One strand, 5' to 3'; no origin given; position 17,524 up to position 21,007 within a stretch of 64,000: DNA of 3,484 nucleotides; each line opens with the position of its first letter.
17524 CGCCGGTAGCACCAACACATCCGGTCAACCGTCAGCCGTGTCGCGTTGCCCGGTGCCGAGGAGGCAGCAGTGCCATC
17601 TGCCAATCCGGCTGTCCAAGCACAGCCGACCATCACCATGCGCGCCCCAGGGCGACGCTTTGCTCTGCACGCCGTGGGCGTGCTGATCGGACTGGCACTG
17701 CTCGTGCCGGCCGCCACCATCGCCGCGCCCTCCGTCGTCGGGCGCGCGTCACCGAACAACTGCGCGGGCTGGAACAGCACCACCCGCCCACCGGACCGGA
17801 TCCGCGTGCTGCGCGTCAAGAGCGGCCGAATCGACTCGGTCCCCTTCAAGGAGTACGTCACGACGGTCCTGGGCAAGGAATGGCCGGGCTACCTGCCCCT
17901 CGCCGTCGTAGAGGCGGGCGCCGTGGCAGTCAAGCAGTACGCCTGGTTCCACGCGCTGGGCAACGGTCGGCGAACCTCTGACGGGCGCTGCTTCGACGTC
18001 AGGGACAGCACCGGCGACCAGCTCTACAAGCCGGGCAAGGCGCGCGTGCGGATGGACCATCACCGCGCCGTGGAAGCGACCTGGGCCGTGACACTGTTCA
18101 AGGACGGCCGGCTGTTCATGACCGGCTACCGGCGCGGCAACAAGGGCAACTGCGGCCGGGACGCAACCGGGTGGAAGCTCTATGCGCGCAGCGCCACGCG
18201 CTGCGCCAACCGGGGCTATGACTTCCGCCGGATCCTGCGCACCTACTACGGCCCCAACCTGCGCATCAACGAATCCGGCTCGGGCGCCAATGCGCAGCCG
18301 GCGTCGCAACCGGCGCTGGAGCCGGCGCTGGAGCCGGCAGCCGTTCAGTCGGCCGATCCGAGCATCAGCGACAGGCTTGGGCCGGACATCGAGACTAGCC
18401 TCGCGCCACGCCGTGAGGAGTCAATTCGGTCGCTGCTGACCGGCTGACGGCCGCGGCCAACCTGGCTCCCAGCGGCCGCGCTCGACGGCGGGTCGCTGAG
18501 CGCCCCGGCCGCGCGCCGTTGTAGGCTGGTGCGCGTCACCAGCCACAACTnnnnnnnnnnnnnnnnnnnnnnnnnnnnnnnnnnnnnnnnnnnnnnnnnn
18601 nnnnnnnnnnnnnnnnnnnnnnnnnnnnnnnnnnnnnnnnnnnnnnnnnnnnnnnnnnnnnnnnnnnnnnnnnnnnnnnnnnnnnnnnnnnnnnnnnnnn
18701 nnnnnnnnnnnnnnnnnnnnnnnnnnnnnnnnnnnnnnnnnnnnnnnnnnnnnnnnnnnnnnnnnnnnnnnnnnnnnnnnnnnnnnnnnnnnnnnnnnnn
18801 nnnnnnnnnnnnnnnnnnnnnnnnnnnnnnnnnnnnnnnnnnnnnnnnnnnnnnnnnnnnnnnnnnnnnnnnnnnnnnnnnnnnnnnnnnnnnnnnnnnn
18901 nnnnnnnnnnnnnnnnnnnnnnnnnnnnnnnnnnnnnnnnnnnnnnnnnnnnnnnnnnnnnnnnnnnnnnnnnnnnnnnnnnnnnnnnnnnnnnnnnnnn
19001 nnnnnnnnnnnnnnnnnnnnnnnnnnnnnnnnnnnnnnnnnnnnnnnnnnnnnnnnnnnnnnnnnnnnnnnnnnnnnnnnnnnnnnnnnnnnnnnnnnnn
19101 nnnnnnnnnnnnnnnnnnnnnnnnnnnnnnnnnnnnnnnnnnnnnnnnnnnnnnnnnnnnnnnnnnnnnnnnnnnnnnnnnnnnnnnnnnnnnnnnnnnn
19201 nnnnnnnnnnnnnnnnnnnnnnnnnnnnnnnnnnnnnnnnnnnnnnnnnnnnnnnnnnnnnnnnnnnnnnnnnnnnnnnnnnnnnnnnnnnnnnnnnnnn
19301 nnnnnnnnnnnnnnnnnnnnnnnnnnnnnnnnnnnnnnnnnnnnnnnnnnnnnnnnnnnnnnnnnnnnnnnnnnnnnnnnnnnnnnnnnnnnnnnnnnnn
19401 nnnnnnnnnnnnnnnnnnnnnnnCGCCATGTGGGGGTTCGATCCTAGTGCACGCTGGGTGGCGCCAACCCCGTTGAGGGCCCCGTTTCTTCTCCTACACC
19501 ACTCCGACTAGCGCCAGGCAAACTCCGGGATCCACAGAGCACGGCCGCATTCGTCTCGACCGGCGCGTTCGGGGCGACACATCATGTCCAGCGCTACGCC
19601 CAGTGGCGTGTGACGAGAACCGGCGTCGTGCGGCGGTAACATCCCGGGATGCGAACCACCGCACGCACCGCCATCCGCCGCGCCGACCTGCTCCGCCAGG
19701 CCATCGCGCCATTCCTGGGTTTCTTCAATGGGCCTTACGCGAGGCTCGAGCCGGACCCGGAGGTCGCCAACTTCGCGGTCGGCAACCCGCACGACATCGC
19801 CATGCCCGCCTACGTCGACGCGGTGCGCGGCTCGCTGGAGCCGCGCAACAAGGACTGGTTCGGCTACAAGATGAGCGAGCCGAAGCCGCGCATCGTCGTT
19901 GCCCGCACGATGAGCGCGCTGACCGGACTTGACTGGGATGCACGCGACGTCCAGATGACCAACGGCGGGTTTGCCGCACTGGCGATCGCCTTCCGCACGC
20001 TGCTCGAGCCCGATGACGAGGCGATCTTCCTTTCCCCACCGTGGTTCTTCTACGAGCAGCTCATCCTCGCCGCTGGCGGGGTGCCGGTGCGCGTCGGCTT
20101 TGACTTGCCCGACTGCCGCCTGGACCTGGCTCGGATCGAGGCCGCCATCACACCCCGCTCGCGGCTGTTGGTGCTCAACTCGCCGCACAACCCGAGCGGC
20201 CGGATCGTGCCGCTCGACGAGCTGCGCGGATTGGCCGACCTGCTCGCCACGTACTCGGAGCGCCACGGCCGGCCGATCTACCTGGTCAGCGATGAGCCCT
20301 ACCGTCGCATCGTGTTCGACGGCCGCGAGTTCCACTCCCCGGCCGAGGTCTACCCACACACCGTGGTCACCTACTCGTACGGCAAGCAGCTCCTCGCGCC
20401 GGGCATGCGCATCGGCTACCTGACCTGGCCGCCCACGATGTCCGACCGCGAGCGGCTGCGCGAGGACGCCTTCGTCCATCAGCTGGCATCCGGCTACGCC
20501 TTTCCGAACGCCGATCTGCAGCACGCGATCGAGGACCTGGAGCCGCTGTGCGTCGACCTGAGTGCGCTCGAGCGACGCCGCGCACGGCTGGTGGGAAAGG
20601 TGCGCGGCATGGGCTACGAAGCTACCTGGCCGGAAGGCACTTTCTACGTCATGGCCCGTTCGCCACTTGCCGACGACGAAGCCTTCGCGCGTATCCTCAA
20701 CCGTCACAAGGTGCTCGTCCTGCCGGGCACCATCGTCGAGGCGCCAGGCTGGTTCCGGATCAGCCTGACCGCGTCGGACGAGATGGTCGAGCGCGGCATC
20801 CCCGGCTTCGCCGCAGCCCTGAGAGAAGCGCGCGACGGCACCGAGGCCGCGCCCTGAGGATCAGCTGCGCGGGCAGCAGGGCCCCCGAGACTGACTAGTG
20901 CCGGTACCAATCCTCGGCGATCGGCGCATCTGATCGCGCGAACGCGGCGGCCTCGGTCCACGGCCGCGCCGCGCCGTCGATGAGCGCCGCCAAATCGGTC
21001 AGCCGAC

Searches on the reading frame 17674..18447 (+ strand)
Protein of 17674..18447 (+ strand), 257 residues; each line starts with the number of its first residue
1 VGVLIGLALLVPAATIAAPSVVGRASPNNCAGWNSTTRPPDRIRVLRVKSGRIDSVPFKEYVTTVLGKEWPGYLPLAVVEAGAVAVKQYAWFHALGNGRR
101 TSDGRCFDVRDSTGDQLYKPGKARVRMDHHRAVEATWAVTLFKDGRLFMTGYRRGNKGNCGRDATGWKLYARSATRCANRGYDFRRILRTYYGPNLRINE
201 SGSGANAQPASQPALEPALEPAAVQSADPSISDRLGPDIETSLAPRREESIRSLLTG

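Call 71: search_protein_families(library=pfam, proteins=[window:17674-18447:+], max_evalue=0.001)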
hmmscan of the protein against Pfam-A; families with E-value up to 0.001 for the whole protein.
window:17674-18447:+ (257 aa): 1 family
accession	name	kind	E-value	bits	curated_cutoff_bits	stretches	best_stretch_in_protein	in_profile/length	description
PF08486.15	SpoIID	-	3.2e-09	37.7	23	1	51-137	6-91/97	Stage II sporulation protein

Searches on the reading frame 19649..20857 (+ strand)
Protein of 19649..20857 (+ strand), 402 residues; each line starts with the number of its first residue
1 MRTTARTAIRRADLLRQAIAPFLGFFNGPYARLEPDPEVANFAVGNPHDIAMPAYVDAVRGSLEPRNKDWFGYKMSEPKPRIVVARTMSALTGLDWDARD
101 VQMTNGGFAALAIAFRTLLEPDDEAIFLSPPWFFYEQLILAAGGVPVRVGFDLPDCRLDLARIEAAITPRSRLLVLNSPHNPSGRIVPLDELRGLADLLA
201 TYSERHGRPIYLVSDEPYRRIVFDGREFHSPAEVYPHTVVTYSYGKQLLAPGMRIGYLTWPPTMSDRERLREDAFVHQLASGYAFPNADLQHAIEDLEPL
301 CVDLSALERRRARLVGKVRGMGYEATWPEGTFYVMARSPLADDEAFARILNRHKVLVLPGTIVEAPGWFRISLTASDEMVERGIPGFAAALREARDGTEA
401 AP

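Call 71: search_protein_families(library=pfam, proteins=[window:19649-20857:+], max_evalue=0.001)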
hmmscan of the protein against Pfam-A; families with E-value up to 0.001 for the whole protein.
window:19649-20857:+ (402 aa): 2 families
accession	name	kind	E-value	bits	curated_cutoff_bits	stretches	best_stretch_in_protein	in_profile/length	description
PF00155.27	Aminotran_1_2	-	4.1e-39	135.2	19.7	1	93-383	60-357/361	Aminotransferase class I and II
PF01041.23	DegT_DnrJ_EryC1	-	5.2e-06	26.3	19.8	1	104-197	45-136/360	DegT/DnrJ/EryC1/StrS aminotransferase family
